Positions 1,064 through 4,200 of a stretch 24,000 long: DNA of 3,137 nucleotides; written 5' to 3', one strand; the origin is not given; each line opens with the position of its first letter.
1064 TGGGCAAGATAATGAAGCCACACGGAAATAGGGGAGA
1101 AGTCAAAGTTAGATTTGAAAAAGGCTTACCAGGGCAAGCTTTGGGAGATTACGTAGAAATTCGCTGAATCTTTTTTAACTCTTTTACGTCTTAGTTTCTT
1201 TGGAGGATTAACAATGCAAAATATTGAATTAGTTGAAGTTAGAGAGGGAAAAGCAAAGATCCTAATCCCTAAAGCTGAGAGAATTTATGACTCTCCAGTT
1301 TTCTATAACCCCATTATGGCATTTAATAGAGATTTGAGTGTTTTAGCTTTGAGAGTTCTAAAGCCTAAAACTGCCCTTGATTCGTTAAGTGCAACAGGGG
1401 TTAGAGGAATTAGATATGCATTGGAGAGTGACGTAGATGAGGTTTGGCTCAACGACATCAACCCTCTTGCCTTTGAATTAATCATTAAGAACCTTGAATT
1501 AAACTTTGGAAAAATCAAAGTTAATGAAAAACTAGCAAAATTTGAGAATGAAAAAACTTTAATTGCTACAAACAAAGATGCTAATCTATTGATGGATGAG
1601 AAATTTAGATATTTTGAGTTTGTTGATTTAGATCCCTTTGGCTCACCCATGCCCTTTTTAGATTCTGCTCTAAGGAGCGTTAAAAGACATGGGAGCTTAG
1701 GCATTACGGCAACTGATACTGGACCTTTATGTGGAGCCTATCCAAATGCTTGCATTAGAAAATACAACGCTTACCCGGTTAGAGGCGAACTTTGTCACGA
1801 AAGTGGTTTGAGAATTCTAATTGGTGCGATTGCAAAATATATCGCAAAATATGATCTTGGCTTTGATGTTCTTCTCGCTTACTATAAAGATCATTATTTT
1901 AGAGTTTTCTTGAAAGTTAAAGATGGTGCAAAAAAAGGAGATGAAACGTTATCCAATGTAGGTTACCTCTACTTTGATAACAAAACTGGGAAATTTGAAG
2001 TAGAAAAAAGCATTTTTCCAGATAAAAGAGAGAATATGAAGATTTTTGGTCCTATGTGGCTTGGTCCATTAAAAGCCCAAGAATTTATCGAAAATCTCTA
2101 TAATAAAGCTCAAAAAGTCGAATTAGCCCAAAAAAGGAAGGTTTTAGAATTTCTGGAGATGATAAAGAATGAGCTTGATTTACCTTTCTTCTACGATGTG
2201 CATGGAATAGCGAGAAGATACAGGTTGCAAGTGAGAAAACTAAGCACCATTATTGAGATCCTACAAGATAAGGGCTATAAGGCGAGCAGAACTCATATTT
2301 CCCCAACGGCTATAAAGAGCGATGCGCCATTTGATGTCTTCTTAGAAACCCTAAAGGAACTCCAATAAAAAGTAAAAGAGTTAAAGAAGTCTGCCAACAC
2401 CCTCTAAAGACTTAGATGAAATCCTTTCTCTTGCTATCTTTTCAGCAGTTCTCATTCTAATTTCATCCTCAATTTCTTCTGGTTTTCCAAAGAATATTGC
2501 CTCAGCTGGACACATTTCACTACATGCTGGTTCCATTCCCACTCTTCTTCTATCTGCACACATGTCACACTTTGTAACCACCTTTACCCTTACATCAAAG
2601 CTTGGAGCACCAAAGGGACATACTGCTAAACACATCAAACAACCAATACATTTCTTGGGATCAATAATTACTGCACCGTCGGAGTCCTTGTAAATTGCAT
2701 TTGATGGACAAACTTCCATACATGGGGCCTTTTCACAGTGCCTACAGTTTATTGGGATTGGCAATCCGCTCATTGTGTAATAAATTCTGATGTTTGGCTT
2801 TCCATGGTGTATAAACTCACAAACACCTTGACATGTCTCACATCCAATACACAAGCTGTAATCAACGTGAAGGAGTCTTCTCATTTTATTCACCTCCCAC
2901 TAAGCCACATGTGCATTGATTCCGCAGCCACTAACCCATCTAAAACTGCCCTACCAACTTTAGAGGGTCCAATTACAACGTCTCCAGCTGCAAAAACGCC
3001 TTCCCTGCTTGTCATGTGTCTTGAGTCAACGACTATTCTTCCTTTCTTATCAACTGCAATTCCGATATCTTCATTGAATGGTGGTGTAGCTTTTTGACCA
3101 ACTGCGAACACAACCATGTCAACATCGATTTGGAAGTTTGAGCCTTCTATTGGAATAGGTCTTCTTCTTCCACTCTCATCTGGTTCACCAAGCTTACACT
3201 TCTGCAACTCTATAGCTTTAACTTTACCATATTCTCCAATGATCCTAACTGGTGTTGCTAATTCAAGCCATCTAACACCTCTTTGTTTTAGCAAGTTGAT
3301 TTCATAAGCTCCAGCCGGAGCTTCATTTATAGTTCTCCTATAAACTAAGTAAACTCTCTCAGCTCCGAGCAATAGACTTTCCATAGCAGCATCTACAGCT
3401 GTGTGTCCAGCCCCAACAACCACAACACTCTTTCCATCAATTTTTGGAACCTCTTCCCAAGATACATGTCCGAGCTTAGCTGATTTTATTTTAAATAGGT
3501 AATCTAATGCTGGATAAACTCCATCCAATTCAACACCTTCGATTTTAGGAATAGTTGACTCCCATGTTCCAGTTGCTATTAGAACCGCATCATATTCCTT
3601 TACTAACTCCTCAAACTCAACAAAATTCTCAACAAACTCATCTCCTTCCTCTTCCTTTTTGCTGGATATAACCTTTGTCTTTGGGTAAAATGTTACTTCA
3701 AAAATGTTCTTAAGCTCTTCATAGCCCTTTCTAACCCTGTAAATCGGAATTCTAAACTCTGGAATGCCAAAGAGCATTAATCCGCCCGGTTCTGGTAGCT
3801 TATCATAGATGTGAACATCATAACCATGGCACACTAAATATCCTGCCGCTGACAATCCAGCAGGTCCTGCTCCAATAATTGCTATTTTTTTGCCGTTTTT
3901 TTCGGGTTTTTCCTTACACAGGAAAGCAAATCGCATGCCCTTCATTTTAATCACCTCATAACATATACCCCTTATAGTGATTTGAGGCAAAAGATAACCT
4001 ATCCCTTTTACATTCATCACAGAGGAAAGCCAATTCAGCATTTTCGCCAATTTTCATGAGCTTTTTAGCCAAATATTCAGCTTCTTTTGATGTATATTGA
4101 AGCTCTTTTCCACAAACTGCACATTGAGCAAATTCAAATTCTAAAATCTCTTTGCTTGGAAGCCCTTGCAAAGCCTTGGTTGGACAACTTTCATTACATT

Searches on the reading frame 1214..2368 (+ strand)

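Call 39: search_protein_families(library=pfam, proteins=[window:1214-2368:+], max_evalue=0.0001)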
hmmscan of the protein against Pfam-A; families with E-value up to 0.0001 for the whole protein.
window:1214-2368:+ (384 aa): 1 family
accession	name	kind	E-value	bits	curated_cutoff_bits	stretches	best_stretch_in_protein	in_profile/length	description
PF02005.22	TRM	-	5.7e-119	398.1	27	1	12-380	1-375/376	N2,N2-dimethylguanosine tRNA methyltransferase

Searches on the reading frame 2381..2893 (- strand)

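Call 39: search_protein_families(library=pfam, proteins=[window:2381-2893:-], max_evalue=0.0001)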
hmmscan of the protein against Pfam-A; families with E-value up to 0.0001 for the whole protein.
window:2381-2893:- (170 aa): 12 families
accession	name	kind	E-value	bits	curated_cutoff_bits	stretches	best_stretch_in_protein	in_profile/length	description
PF13247.11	Fer4_11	-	3.3e-27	95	26.2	1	46-137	6-99/100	4Fe-4S dicluster domain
PF00037.32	Fer4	-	9.1e-14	51.1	21.1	1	75-97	1-23/24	4Fe-4S binding domain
PF12838.12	Fer4_7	-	1.7e-12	48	27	1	49-96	1-52/52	4Fe-4S dicluster domain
PF12837.12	Fer4_6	-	3.7e-11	42.8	25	1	76-97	3-24/24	4Fe-4S binding domain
PF13237.11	Fer4_10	-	6.4e-11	42.5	25.5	2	48-93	7-53/53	4Fe-4S dicluster domain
PF13187.11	Fer4_9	-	1.1e-09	38.6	27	2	49-95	1-50/52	4Fe-4S dicluster domain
PF25160.1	LdpA_Fe-S-bd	-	1.3e-09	38.1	27.6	1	53-95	5-41/49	LdpA Fe-S cluster-binding domain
PF12797.12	Fer4_2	-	2.9e-07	30.4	24.5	1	74-94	2-22/22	4Fe-4S binding domain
PF14697.11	Fer4_21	-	1.2e-06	29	35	1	49-94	7-53/59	4Fe-4S dicluster domain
PF13534.11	Fer4_17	-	2.3e-05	25.3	22.2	0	49-70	1-20/61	4Fe-4S dicluster domain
PF13484.11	Fer4_16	-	2.8e-05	25.2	30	0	49-70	1-20/66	4Fe-4S double cluster binding domain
PF12798.12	Fer4_3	-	6.8e-05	23.8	27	0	82-96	1-15/15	4Fe-4S binding domain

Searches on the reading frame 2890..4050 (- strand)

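Call 39: search_protein_families(library=pfam, proteins=[window:2890-4050:-], max_evalue=0.0001)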
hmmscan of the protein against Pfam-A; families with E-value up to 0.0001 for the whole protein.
window:2890-4050:- (386 aa): 8 families
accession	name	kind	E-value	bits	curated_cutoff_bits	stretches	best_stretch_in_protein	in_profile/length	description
PF07992.20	Pyr_redox_2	-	1.2e-39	137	26.1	1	55-369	2-288/291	Pyridine nucleotide-disulphide oxidoreductase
PF13738.12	Pyr_redox_3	-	6.4e-11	42.5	30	1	197-356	155-305/305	Pyridine nucleotide-disulphide oxidoreductase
PF00070.33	Pyr_redox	-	2e-09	38.2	22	0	208-283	1-80/82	Pyridine nucleotide-disulphide oxidoreductase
PF13450.12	NAD_binding_8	-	3.3e-08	34.1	21.9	1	58-92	1-35/68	NAD(P)-binding Rossmann-like domain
PF01266.30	DAO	-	1.8e-06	28.1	27.9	0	55-89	1-35/353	FAD dependent oxidoreductase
PF01488.26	Shikimate_DH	-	8e-06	26.4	24.3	0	200-245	6-50/138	Shikimate / quinate 5-dehydrogenase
PF01262.27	AlaDh_PNT_C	-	3.3e-05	23.9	23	0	52-85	27-60/214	Alanine dehydrogenase/PNT, C-terminal domain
PF00890.30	FAD_binding_2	-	9.3e-05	22.2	20.4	0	56-89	2-35/414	FAD binding domain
